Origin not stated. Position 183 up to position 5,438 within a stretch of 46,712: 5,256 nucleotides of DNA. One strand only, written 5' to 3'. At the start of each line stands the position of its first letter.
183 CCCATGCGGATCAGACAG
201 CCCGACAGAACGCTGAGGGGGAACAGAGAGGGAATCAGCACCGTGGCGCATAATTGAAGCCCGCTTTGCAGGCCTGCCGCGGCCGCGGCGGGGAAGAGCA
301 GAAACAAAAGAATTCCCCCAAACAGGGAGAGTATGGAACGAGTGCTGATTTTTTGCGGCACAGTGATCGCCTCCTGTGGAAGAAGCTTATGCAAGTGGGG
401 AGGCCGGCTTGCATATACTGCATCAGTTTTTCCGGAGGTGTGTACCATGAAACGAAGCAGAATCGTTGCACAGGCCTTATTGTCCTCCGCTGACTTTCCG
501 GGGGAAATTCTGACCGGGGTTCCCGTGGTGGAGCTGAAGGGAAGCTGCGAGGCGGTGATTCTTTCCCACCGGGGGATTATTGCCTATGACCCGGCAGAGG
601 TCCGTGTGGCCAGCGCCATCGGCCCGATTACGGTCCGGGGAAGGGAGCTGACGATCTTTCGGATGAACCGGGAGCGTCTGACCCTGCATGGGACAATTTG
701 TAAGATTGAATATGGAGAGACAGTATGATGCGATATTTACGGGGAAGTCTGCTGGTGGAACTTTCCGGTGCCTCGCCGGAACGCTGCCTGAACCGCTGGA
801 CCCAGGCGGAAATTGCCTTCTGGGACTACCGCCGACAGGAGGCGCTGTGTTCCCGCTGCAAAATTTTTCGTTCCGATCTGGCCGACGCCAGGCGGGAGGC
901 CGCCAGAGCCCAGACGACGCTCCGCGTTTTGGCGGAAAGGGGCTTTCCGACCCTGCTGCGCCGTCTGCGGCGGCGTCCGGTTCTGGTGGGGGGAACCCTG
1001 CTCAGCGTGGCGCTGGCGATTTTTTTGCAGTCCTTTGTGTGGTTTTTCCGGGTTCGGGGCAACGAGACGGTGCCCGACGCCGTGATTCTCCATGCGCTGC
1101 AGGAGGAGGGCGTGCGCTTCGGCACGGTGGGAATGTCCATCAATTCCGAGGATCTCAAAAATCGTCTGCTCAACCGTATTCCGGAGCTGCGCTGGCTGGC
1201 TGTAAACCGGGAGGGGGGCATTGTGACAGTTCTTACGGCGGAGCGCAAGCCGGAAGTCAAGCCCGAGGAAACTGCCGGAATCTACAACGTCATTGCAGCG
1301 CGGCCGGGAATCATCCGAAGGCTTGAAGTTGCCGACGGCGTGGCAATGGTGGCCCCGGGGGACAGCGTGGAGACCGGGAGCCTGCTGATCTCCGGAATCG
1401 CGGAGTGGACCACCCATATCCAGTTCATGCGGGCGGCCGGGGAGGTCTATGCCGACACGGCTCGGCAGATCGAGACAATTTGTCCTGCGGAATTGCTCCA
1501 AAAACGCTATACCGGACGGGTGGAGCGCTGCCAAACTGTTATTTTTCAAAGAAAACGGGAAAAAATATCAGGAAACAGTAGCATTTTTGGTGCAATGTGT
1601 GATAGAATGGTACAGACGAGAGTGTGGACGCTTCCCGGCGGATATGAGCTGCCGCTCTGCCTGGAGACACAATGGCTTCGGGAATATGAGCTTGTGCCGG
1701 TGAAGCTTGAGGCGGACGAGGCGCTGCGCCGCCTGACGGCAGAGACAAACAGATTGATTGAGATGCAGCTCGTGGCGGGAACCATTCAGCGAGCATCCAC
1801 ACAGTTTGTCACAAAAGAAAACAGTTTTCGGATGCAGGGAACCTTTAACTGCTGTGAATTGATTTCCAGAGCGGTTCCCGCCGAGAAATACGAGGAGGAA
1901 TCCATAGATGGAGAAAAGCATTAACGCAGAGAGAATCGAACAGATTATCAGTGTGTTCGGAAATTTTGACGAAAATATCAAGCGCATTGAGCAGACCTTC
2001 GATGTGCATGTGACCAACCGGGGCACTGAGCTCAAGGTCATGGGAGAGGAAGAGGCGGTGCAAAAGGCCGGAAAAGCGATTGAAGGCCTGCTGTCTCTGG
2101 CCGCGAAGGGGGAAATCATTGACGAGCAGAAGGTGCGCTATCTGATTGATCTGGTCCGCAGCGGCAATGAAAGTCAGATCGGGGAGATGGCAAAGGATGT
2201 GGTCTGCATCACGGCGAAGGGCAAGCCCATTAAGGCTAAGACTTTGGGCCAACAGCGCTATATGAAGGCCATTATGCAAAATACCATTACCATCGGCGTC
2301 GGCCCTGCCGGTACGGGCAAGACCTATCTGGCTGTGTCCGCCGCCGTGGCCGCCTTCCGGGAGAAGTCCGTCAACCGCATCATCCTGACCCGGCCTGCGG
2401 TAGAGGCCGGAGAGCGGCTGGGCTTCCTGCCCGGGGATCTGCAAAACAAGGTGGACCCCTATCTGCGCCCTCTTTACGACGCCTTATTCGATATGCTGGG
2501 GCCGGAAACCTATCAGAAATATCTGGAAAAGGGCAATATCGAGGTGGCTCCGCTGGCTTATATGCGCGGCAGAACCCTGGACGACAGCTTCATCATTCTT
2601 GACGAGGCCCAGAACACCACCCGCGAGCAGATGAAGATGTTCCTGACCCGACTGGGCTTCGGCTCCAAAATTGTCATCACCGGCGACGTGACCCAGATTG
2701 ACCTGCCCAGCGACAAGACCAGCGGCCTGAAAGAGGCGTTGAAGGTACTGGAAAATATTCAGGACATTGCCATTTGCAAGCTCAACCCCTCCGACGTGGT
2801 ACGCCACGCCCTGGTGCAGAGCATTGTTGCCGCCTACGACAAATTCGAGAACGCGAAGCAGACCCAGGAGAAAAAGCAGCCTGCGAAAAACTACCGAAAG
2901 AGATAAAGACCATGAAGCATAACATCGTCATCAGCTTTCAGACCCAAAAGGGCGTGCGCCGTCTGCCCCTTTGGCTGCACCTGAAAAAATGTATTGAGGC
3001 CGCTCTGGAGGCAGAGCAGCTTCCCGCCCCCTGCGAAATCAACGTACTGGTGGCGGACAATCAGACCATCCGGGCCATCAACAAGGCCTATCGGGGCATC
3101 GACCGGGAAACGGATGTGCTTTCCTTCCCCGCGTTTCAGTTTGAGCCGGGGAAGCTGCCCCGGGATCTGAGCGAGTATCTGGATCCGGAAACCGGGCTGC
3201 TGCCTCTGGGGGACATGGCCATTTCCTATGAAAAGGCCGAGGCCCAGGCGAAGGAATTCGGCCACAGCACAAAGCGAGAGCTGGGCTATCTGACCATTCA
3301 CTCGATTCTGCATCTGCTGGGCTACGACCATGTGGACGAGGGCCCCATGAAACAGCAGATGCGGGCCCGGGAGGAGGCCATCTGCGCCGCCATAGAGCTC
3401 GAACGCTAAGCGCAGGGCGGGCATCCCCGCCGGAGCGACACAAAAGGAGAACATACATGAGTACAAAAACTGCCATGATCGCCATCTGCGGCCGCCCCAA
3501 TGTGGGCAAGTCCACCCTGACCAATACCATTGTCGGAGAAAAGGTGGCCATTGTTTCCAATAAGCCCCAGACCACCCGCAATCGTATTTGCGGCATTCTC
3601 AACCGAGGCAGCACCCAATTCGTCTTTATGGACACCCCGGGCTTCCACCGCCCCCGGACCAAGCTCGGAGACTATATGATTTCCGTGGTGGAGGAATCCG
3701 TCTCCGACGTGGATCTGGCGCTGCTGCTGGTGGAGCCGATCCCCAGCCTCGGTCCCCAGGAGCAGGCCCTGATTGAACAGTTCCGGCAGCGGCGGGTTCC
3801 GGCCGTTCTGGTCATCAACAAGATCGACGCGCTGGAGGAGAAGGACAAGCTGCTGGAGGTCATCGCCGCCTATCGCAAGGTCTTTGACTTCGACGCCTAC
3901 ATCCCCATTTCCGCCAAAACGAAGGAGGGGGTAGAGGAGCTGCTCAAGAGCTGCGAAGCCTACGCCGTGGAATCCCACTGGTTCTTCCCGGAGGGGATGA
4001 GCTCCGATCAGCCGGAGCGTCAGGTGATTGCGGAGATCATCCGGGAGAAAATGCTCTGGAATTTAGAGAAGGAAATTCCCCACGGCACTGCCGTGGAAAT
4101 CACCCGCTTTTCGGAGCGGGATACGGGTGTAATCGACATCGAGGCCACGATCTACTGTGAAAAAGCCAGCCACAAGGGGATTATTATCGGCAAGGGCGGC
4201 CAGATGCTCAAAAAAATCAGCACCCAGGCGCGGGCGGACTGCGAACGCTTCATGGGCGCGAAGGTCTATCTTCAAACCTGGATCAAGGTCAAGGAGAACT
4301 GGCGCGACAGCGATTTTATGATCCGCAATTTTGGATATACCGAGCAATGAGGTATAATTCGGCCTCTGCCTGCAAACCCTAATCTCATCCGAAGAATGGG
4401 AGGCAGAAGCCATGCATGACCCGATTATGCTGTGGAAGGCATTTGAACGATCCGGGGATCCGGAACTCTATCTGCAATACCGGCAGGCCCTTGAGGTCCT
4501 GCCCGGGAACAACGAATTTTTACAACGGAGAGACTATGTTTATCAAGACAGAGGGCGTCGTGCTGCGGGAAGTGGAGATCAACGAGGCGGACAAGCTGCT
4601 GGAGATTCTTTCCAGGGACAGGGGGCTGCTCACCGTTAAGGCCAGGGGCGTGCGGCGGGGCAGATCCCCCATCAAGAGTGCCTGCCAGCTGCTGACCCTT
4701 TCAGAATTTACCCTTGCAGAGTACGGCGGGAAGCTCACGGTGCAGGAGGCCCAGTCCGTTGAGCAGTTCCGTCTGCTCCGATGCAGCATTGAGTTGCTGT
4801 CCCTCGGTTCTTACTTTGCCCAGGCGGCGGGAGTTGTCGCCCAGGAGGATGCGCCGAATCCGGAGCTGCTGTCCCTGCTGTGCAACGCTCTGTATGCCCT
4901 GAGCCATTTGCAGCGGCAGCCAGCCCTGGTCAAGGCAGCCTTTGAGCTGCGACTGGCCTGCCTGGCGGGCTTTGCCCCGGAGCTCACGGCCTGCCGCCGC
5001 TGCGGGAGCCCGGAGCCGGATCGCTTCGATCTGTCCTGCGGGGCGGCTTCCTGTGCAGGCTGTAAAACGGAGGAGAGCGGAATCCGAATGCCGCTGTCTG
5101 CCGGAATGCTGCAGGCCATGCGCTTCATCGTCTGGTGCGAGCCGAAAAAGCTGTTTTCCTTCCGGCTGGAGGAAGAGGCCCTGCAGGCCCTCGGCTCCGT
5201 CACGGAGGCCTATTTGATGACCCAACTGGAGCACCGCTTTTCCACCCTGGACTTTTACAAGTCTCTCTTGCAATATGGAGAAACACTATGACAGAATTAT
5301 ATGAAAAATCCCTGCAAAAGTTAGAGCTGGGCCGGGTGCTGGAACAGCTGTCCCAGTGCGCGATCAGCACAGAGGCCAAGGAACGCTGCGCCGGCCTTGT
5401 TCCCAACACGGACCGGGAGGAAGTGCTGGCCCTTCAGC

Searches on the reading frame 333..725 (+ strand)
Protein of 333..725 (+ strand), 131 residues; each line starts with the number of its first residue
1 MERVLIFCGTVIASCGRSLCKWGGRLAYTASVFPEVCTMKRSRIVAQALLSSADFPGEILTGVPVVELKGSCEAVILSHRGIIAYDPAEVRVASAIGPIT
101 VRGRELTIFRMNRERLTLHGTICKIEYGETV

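Call 33: search_protein_families(library=pfam, proteins=[window:333-725:+], max_evalue=0.00001)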
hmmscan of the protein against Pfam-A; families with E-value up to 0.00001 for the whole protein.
window:333-725:+ (131 aa): 1 family
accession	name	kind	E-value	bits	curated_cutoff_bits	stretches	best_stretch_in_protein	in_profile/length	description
PF07873.16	YabP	-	1.3e-14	54.1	27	1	64-127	1-64/64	YabP family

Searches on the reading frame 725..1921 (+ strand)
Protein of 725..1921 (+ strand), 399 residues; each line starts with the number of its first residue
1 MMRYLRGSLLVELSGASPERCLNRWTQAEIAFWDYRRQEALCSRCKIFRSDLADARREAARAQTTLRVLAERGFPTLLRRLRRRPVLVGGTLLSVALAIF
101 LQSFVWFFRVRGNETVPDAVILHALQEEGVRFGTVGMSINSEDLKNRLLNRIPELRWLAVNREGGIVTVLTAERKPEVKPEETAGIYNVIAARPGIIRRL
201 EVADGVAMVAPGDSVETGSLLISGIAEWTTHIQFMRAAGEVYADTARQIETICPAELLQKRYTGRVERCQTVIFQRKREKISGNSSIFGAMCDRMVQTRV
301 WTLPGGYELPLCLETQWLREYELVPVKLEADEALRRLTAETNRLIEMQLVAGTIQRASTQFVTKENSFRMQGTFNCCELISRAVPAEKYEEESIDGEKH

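Call 33: search_protein_families(library=pfam, proteins=[window:725-1921:+], max_evalue=0.00001)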
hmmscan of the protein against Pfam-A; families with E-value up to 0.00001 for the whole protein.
window:725-1921:+ (399 aa): 1 family
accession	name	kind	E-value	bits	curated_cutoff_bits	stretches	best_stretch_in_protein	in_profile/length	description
PF06898.16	YqfD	-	3e-82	277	25.2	1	3-380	1-379/379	Putative stage IV sporulation protein YqfD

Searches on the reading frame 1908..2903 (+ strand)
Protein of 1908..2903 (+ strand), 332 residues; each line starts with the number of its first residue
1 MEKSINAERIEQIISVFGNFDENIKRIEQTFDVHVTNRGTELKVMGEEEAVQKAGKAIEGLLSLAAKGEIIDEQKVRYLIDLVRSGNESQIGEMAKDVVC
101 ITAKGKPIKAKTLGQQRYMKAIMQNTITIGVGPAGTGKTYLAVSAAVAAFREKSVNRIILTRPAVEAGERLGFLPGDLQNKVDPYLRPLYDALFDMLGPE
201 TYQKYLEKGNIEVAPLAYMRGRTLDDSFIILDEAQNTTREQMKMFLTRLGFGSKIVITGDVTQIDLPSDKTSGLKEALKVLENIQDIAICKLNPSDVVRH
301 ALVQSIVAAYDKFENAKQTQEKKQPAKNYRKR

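Call 33: search_protein_families(library=pfam, proteins=[window:1908-2903:+], max_evalue=0.00001)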
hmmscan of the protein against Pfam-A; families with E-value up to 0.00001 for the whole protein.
window:1908-2903:+ (332 aa): 3 families
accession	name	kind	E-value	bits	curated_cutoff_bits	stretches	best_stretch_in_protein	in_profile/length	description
PF02562.22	PhoH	-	5.7e-98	326.8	27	1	108-311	2-205/205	PhoH-like protein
PF13604.12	AAA_30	-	5.7e-09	36.4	27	1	114-264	5-128/191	AAA domain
PF13245.12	AAA_19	-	1.4e-08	35.5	25.1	1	116-264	2-129/134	AAA domain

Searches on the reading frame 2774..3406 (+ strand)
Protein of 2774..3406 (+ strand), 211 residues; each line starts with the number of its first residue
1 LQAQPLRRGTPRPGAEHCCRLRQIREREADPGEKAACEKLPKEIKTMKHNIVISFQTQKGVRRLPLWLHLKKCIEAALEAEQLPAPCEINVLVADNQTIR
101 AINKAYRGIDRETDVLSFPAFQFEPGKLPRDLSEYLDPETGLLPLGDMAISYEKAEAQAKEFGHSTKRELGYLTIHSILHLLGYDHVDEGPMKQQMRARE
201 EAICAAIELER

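Call 33: search_protein_families(library=pfam, proteins=[window:2774-3406:+], max_evalue=0.00001)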
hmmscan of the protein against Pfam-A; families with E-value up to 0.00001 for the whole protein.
window:2774-3406:+ (211 aa): 1 family
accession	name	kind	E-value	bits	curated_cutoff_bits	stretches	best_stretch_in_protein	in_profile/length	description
PF02130.23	YbeY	-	7.6e-40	136.2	25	1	70-205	11-127/129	Endoribonuclease YbeY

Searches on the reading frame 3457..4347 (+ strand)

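Call 33: search_protein_families(library=pfam, proteins=[window:3457-4347:+], max_evalue=0.00001)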
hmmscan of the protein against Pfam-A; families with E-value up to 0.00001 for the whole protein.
window:3457-4347:+ (297 aa): 6 families
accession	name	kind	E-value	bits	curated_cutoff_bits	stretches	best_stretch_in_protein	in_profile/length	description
PF01926.29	MMR_HSR1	-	5e-24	85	21.9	1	8-122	2-113/113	50S ribosome-binding GTPase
PF07650.23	KH_2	-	1e-21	76.9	22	1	206-283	1-78/78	KH domain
PF00009.33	GTP_EFTU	-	4.7e-15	56.1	26.5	1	7-169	5-185/188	Elongation factor Tu GTP binding domain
PF02421.24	FeoB_N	-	1.4e-13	51.1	27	1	7-164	2-154/156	Ferrous iron transport protein B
PF03193.22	RsgA_GTPase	-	2e-10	41.2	30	0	5-65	106-170/174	RsgA GTPase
PF00350.29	Dynamin_N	-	8e-07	29.7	27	0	8-41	1-34/168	Dynamin family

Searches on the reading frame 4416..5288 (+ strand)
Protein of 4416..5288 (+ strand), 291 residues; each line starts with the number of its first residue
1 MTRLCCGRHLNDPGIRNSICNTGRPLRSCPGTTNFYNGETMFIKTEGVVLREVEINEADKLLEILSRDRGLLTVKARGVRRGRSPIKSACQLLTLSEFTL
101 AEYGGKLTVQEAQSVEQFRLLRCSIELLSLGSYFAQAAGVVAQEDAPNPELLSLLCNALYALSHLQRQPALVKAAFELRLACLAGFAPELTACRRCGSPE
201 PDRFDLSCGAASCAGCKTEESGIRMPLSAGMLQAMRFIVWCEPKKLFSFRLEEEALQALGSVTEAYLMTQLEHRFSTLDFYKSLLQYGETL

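Call 33: search_protein_families(library=pfam, proteins=[window:4416-5288:+], max_evalue=0.00001)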
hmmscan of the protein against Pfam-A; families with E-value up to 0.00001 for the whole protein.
window:4416-5288:+ (291 aa): 2 families
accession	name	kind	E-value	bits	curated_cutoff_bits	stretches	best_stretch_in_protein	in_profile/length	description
PF02565.21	RecO_C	-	1.4e-23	83.8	22.1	1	125-276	4-154/157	Recombination protein O C terminal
PF11967.14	RecO_N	-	2.4e-15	56.8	27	1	41-118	1-80/80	Recombination protein O N terminal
